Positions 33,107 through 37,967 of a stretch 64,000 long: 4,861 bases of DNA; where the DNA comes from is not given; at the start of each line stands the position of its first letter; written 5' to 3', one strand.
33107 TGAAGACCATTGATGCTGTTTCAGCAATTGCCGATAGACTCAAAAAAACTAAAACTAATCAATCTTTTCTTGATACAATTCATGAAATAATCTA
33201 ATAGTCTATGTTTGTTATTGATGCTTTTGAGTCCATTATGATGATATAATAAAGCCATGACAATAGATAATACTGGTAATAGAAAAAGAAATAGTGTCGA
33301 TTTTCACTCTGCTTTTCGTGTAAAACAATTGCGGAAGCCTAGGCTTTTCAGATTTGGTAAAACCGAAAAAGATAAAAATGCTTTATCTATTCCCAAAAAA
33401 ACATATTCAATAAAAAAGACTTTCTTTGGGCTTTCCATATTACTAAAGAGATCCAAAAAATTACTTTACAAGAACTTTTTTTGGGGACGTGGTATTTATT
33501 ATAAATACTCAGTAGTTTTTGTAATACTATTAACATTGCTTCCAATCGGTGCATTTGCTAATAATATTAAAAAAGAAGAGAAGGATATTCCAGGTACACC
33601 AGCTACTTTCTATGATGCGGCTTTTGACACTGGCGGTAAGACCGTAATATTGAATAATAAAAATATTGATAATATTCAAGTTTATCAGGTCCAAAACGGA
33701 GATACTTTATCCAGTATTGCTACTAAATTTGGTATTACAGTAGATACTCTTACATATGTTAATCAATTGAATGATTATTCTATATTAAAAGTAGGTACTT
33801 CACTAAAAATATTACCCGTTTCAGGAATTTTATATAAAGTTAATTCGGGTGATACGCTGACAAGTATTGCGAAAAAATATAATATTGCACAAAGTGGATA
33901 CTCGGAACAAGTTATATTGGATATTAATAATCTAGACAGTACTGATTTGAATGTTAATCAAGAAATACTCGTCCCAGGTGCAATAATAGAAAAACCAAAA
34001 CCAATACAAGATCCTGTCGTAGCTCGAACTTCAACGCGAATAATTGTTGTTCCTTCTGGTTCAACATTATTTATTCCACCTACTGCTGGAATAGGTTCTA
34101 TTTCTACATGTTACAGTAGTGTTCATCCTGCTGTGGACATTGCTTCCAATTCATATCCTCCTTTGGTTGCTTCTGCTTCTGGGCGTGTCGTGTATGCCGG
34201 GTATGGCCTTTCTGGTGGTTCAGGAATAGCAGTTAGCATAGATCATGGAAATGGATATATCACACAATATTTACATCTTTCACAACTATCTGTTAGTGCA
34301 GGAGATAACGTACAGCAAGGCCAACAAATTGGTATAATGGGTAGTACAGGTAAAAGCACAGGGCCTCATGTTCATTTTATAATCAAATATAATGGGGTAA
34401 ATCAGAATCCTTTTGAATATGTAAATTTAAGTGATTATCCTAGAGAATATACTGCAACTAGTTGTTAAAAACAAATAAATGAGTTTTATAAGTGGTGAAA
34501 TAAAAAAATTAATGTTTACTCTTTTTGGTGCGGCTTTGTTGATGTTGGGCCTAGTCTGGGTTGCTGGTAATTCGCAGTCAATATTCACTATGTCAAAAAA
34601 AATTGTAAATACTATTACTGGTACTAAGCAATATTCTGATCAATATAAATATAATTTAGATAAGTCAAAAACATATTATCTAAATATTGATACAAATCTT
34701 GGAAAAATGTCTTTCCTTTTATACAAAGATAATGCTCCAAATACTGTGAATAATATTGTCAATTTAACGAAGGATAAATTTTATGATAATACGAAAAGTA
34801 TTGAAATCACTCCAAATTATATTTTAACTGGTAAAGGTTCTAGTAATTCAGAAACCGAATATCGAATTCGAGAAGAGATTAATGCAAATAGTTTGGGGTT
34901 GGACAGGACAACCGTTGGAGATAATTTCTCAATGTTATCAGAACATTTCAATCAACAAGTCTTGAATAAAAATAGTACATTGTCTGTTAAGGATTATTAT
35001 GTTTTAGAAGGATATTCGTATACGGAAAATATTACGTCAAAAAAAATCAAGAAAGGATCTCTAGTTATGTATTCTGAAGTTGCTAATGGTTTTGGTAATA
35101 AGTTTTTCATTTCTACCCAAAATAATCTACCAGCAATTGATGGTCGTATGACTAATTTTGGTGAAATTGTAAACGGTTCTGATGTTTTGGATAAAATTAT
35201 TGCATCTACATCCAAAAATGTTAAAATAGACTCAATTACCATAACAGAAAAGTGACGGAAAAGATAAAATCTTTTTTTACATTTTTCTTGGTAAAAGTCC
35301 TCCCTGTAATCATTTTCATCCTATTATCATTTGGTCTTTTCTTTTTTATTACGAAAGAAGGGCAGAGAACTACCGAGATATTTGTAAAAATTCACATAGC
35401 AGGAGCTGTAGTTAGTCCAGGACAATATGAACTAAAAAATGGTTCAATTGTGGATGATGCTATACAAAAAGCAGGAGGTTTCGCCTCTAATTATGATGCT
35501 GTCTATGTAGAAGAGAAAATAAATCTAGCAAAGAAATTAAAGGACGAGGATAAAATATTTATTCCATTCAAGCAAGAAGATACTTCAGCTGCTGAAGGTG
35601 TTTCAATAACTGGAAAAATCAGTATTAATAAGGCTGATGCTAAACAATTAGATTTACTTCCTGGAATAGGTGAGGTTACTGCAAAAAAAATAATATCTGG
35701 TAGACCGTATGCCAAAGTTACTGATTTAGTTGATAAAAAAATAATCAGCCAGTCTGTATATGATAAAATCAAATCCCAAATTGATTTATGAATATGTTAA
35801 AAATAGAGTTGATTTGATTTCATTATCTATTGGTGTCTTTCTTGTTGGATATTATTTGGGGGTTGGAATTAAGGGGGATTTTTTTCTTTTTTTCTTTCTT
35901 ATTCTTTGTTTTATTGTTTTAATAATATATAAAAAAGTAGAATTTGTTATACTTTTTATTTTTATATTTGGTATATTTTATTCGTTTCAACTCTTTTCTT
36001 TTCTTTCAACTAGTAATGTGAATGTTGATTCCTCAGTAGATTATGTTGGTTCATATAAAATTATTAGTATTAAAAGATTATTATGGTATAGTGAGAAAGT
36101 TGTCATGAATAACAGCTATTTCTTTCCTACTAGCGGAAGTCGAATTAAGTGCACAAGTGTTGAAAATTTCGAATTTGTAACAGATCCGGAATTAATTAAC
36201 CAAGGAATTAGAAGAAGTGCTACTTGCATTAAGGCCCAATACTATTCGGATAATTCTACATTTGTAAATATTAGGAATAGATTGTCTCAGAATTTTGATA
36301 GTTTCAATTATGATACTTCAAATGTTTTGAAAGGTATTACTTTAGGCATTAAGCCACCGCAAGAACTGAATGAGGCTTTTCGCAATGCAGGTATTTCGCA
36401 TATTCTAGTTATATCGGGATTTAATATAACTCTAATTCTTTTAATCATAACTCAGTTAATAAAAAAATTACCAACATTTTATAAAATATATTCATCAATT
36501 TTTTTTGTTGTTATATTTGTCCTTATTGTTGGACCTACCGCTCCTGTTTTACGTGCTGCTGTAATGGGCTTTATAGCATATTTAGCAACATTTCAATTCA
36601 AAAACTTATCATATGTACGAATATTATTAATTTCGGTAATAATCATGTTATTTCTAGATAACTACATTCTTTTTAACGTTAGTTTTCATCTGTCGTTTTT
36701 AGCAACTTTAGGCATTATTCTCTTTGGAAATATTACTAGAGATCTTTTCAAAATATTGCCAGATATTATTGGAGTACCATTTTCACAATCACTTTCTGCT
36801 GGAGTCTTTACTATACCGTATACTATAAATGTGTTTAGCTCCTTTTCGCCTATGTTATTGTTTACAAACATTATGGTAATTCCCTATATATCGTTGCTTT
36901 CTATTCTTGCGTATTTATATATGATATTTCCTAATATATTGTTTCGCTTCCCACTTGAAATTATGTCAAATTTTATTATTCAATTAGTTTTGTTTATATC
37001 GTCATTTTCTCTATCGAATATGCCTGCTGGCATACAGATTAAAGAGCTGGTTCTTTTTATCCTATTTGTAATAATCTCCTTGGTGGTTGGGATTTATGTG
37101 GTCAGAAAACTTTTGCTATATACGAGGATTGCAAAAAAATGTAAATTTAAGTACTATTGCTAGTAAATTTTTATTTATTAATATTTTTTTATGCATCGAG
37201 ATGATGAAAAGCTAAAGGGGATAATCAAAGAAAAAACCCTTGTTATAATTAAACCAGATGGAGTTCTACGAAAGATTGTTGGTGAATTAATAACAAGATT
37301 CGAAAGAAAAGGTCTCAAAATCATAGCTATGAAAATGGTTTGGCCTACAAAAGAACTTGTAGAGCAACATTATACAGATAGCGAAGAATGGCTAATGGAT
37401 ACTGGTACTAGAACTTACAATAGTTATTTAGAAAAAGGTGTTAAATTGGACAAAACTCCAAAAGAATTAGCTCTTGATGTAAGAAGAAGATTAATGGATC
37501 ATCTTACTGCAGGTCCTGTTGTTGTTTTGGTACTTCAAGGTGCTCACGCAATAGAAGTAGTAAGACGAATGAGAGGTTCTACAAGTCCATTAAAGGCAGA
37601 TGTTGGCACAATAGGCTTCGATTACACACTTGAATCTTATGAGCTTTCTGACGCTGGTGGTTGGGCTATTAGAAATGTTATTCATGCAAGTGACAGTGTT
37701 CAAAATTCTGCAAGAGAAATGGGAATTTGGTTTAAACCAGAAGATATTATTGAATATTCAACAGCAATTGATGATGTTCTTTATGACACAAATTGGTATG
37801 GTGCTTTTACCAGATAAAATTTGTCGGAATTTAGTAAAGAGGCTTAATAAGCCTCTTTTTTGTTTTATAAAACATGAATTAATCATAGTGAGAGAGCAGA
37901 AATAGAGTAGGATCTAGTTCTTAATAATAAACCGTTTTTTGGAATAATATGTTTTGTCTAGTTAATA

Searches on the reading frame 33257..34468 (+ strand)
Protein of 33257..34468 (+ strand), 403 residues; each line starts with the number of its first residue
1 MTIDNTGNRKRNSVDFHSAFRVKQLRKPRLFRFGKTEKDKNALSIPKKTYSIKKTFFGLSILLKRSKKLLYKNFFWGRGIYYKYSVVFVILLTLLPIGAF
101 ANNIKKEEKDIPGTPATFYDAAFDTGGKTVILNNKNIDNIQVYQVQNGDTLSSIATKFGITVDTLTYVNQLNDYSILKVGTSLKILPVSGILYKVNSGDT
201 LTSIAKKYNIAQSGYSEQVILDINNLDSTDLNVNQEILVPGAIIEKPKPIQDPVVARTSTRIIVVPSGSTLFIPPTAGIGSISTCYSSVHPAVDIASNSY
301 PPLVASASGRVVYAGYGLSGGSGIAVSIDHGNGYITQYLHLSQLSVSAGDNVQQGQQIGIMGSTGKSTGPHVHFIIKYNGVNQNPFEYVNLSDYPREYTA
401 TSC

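Call 6: search_protein_families(library=pfam, proteins=[window:33257-34468:+], max_evalue=0.001)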
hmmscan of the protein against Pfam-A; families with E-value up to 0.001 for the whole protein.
window:33257-34468:+ (403 aa): 4 families
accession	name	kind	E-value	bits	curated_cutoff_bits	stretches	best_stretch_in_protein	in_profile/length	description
PF01551.29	Peptidase_M23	-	3.9e-29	101.1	28.7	1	289-385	2-96/96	Peptidase family M23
PF01476.26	LysM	-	9.7e-26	89.9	20.9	2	143-185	1-42/43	LysM domain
PF23473.1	LysM3_LYK4_5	-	5.3e-10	39.7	29.3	1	143-176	5-38/48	LYK4/5 LysM3 domain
PF23577.1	LysM_RLK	-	5.3e-05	23.6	27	0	143-165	3-25/44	LysM domain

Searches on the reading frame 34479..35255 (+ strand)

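Call 6: search_protein_families(library=pfam, proteins=[window:34479-35255:+], max_evalue=0.001)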
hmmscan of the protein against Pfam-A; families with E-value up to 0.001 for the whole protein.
window:34479-35255:+ (258 aa): 1 family
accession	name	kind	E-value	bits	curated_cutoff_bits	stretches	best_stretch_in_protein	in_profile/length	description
PF00160.26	Pro_isomerase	-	3.9e-23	82.9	21.7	1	67-254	1-153/159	Cyclophilin type peptidyl-prolyl cis-trans isomerase/CLD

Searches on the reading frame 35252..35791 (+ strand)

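Call 6: search_protein_families(library=pfam, proteins=[window:35252-35791:+], max_evalue=0.001)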
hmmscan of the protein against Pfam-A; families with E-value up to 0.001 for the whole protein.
window:35252-35791:+ (179 aa): 5 families
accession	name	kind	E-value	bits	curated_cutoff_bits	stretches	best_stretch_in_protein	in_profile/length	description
PF12836.13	HHH_3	-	1.4e-10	41.5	27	1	122-177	5-64/65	Helix-hairpin-helix motif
PF10531.15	SLBB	-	1.2e-08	35.1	27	1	47-97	2-47/55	SLBB domain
PF06514.17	PsbU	-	5.2e-05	23.6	24.5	1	118-162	10-54/93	Photosystem II 12 kDa extrinsic protein (PsbU)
PF00633.29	HHH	-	5.4e-05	23.3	24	1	124-149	4-29/30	Helix-hairpin-helix motif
PF22461.2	SLBB_2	-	0.00011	22.7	27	1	46-86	2-46/79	SLBB domain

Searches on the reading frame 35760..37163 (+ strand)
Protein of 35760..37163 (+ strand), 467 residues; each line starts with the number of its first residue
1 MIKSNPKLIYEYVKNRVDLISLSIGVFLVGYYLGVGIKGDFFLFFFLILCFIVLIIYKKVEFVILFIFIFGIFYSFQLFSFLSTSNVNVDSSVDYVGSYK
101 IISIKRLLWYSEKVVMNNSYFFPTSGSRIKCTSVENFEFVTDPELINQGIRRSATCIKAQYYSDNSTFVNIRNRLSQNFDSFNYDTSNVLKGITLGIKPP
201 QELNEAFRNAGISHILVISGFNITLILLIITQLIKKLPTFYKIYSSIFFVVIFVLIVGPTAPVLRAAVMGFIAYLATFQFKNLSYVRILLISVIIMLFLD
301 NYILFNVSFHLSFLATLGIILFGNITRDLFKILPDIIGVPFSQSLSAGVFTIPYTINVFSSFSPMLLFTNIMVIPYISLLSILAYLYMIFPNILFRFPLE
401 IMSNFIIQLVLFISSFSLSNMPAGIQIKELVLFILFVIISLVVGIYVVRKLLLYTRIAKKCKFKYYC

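Call 4: search_protein_families(library=pfam, proteins=[window:35760-37163:+], max_evalue=0.01)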
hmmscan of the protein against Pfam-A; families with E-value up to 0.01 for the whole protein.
window:35760-37163:+ (467 aa): 1 family
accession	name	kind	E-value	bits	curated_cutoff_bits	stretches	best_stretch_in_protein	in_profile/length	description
PF03772.21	Competence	-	4e-37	128.5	23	1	200-449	10-267/270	Competence protein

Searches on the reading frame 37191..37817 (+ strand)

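Call 4: search_protein_families(library=pfam, proteins=[window:37191-37817:+], max_evalue=0.01)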
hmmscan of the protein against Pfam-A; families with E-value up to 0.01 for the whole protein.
window:37191-37817:+ (208 aa): 1 family
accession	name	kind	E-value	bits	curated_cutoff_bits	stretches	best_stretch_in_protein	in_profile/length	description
PF00334.24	NDK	-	9e-37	126.4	27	2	100-186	59-135/135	Nucleoside diphosphate kinase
